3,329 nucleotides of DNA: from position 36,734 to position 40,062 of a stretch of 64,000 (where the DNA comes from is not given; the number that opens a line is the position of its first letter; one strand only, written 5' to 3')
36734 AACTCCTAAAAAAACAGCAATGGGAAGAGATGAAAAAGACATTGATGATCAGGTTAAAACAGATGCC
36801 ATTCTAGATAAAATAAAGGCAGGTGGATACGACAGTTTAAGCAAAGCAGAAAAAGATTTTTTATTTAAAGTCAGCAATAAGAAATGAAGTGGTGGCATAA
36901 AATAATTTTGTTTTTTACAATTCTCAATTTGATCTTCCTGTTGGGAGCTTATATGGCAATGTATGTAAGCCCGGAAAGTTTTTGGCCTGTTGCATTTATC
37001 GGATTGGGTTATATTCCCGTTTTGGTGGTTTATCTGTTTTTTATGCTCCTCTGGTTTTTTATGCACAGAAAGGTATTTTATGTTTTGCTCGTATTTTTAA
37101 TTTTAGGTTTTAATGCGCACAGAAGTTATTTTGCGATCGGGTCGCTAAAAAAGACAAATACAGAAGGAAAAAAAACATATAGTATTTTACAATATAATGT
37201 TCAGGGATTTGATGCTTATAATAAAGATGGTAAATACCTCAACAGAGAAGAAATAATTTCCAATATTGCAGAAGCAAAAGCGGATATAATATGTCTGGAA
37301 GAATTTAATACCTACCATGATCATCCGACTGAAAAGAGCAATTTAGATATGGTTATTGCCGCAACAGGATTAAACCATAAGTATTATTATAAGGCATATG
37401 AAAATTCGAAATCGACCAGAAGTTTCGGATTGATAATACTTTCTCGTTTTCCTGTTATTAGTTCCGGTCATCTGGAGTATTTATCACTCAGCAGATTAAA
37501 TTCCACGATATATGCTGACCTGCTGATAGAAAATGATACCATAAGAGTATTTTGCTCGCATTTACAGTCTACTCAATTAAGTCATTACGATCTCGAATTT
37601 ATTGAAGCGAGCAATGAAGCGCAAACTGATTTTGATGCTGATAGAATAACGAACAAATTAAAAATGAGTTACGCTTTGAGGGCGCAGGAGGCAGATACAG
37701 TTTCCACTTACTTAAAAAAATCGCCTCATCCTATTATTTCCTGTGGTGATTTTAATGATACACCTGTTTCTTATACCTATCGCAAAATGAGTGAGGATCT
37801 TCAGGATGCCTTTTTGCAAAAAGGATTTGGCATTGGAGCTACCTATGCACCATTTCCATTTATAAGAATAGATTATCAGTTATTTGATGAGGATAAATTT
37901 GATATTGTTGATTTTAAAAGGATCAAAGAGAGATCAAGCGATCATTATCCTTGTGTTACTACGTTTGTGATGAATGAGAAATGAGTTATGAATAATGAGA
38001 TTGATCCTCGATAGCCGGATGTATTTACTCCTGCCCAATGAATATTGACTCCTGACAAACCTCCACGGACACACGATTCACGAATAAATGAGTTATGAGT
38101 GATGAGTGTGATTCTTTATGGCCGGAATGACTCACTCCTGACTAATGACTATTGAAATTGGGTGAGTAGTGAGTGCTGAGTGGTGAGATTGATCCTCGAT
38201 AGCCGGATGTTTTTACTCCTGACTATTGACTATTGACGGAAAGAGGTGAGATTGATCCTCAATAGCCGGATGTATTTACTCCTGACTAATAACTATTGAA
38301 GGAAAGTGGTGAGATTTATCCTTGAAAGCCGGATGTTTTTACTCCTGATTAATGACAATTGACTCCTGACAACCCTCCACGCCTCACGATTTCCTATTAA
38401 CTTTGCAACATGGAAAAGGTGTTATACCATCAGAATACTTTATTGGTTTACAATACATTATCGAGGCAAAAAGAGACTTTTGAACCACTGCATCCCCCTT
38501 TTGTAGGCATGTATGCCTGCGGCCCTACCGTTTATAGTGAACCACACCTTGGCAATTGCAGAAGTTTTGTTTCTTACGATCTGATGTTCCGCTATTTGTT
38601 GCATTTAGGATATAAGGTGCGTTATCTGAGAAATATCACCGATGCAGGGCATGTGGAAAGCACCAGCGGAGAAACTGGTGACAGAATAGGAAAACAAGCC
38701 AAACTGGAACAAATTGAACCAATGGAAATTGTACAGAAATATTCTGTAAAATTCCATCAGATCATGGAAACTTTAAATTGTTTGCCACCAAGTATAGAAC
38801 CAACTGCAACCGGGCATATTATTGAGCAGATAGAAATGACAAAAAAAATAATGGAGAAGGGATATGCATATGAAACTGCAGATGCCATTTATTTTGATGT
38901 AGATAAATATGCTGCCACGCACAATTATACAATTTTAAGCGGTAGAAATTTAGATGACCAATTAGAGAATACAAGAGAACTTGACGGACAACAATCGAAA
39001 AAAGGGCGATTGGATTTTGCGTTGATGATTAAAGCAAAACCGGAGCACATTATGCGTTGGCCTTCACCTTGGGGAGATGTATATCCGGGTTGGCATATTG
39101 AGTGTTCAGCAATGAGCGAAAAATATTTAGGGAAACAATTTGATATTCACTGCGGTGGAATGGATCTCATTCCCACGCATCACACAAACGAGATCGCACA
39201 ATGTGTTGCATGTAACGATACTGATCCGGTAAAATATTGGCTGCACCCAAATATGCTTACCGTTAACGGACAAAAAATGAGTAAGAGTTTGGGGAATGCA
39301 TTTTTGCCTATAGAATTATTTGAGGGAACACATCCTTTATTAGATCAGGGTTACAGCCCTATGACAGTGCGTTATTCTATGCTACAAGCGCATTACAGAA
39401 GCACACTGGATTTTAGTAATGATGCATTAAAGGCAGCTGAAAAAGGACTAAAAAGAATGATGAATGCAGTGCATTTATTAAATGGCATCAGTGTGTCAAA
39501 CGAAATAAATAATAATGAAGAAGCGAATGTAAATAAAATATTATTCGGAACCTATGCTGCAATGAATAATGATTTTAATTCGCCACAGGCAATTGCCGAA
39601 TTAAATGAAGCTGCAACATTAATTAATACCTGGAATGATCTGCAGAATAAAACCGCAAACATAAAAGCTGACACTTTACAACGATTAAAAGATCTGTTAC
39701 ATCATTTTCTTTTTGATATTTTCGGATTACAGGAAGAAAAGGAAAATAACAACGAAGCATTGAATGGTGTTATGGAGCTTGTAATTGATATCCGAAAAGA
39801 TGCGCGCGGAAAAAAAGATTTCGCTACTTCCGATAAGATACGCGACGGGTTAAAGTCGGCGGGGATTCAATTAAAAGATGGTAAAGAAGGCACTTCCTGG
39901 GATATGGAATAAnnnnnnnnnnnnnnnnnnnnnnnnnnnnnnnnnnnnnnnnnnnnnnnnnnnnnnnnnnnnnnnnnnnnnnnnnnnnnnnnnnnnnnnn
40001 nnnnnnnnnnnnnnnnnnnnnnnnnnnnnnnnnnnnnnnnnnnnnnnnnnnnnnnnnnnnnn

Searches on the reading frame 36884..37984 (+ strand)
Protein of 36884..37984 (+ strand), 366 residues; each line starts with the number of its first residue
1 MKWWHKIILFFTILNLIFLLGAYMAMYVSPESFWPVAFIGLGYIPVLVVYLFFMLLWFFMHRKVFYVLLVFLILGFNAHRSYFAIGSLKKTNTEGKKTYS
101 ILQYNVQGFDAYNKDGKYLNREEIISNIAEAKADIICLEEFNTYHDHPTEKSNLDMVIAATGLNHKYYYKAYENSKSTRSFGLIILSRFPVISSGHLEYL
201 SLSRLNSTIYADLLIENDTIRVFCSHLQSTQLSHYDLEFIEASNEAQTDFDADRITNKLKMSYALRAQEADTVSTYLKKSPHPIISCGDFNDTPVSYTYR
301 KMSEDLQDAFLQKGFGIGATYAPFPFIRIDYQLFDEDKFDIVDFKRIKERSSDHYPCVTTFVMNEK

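Call 35: find_encoding_contigs(protein=window:36884-37984:+, flank=3000, max_places=10)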
Protein window:36884-37984:+ (366 aa): 2 contigs read that carry it; 2 places shown.
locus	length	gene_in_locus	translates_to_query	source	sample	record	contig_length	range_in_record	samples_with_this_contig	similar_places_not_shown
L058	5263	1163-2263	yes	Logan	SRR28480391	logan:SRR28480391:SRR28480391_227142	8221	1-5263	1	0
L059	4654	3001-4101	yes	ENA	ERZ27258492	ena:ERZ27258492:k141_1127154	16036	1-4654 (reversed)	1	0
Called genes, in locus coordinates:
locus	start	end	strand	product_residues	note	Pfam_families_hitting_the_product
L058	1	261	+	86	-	?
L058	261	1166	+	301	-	PF01694:Rhomboid, PF20216:DUF6576 (weak)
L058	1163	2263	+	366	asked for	PF28535:DUF8431, PF03372:Exo_endo_phos, PF23226:Exo_endo_phos_PGAP2IP (weak)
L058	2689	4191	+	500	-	PF01406:tRNA-synt_1e, PF09334:tRNA-synt_1g (weak), PF09190:DALR_2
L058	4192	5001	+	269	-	PF01209:Ubie_methyltran (weak), PF05175:MTS (weak), PF13847:Methyltransf_31 (weak), PF08241:Methyltransf_11, PF08242:Methyltransf_12, PF13649:Methyltransf_25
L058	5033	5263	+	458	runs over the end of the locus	PF02310:B12-binding, PF04055:Radical_SAM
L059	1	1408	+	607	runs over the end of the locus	PF02518:HATPase_c, PF13589:HATPase_c_3, PF01119:DNA_mis_repair, PF08676:MutL_C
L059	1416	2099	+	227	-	PF01694:Rhomboid, PF08551:DUF1751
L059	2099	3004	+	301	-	PF01694:Rhomboid, PF20216:DUF6576 (weak)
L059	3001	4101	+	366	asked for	PF28535:DUF8431, PF03372:Exo_endo_phos, PF23226:Exo_endo_phos_PGAP2IP (weak)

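Call 81: search_protein_families(library=pfam, proteins=[window:36884-37984:+], max_evalue=0.001)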
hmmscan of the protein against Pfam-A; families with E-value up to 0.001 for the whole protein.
window:36884-37984:+ (366 aa): 2 families
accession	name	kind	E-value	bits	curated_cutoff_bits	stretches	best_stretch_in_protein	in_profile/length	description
PF03372.29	Exo_endo_phos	-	3.1e-16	60.2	24.5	1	102-354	1-225/225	Endonuclease/Exonuclease/phosphatase family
PF23226.1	Exo_endo_phos_PGAP2IP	-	9.2e-06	25.5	27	1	119-227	21-125/239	PGAP2IP, C-terminal nuclease-like domain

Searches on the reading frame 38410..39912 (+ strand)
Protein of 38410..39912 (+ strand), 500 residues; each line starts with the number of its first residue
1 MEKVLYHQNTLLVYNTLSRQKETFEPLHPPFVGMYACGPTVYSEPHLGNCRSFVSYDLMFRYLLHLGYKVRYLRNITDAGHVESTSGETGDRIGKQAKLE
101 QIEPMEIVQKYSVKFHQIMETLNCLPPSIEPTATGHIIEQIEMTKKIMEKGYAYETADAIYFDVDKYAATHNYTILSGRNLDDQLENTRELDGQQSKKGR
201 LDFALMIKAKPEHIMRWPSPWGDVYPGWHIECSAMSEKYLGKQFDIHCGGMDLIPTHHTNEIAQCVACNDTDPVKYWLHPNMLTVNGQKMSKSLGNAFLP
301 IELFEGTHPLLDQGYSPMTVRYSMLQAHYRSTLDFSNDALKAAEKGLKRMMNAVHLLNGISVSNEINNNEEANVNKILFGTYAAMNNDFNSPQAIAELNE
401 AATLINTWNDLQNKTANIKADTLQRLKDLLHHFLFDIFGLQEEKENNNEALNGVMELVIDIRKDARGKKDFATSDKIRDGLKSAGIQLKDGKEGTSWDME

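Call 81: search_protein_families(library=pfam, proteins=[window:38410-39912:+], max_evalue=0.001)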
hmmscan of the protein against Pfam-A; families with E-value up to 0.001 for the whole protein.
window:38410-39912:+ (500 aa): 4 families
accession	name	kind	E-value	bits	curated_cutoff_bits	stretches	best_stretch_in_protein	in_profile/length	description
PF01406.26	tRNA-synt_1e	-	6.3e-92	308.6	27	1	24-344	2-300/301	tRNA synthetases class I (C) catalytic domain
PF09190.17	DALR_2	-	8.4e-10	39.5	22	1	382-439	3-54/57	DALR domain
PF09334.17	tRNA-synt_1g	-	2.9e-09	36.6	20.1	1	43-166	12-126/391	tRNA synthetases class I (M)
PF00133.28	tRNA-synt_1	-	8.3e-05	21.9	22.7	0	244-331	329-409/414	tRNA synthetases class I (I, L, M and V)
